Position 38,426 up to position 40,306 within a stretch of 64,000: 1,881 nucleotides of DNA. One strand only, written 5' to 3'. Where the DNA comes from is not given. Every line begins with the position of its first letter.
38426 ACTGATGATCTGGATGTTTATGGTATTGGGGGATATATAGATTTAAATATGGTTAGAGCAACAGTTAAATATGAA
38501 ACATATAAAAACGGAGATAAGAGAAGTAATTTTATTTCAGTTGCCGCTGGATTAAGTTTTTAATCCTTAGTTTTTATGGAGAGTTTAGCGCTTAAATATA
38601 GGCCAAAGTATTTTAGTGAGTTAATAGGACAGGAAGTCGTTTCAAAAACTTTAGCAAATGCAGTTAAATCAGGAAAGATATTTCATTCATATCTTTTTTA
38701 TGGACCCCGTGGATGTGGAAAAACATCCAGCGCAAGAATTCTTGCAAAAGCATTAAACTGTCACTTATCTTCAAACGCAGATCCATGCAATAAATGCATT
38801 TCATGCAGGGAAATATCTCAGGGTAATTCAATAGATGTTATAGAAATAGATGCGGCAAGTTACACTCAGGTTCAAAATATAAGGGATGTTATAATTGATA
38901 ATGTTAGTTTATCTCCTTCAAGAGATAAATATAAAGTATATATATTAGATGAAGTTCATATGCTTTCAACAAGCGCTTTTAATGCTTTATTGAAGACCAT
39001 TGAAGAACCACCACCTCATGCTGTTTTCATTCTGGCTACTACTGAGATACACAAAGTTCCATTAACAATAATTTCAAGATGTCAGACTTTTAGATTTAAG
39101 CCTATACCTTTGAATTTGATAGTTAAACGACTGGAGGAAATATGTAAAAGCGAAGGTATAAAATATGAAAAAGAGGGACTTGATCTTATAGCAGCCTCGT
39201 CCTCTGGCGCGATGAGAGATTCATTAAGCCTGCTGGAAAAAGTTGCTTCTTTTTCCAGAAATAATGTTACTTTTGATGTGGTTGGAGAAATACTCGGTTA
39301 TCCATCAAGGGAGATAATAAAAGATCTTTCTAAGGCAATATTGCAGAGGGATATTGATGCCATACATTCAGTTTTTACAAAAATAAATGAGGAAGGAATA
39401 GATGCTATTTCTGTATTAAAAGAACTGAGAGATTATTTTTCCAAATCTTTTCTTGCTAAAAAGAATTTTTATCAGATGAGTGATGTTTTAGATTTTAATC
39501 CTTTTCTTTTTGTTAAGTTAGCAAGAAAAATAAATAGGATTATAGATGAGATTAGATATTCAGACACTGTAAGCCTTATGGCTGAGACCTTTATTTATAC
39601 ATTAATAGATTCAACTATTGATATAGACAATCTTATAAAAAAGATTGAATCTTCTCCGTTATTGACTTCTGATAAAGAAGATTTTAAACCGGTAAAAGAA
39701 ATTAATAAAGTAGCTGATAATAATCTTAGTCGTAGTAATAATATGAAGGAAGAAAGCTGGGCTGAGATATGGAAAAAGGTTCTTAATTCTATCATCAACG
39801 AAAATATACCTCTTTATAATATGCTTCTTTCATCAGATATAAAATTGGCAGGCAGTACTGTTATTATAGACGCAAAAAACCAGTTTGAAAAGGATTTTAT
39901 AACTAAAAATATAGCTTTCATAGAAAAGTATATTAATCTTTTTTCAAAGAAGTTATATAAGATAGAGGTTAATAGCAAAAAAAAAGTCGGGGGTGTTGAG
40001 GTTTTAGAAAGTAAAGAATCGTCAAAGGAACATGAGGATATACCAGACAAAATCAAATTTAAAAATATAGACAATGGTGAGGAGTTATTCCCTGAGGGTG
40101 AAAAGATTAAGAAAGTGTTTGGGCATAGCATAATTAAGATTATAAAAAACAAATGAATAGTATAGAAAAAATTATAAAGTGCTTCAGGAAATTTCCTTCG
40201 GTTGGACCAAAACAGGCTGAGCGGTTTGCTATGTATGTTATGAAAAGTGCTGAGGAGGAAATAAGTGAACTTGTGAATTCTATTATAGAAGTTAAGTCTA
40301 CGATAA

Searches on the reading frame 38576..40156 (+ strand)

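Call 41: search_protein_families(library=pfam, proteins=[window:38576-40156:+], max_evalue=0.01)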
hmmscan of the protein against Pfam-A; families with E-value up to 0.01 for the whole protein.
window:38576-40156:+ (526 aa): 21 families
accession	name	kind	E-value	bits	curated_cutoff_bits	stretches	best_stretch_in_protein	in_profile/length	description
PF13177.12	DNA_pol3_delta2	-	5.9e-45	153.6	27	1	19-177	2-160/161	DNA polymerase III, delta subunit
PF00004.35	AAA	-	8e-13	49.4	21.2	1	39-175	1-129/131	ATPase family associated with various cellular activities (AAA)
PF22608.2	DNAX_ATPase_lid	-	2.6e-11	43.6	27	1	182-222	2-42/49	DNA polymerase III clamp loader subunit, ATPase lid domain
PF05496.18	RuvB_N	-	6e-08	33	27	1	9-71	2-68/159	Holliday junction DNA helicase RuvB P-loop domain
PF07728.20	AAA_5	-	3.2e-07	30.9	22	1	40-144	3-92/139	AAA domain (dynein-related subfamily)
PF12169.13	DNA_pol3_gamma3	-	4.1e-06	27.1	24.4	1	234-293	4-63/143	DNA polymerase III subunits gamma and tau domain III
PF21960.2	RCF1-5-like_lid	-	1.4e-05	25.4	27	1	184-221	1-39/43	RCF1/5-like, AAA+ ATPase lid domain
PF13401.12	AAA_22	-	3.2e-05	24.7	27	1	40-142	9-108/130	AAA domain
PF13173.12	AAA_14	-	0.00013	22.4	27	1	39-151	5-94/129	AAA domain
PF11490.13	DNA_pol3_a_NII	-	0.0003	21.1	26.3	1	399-489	3-94/117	DNA polymerase III polC-type N-terminus II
PF13191.12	AAA_16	-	0.00031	21.7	32.6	1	17-133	3-147/167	AAA ATPase domain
PF03215.21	Rad17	-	0.0012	19.2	23.8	1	38-73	47-83/186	Rad17 P-loop domain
PF25361.1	AAA_lid_RFC1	-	0.0015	18.4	34.9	1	182-234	4-55/59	RFC1-like, AAA+ ATPase lid domain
PF00910.28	RNA_helicase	-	0.0019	19.1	21.5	1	40-79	2-27/105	RNA helicase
PF07724.20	AAA_2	-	0.0019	18.7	27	1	38-144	5-101/166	AAA domain (Cdc48 subfamily)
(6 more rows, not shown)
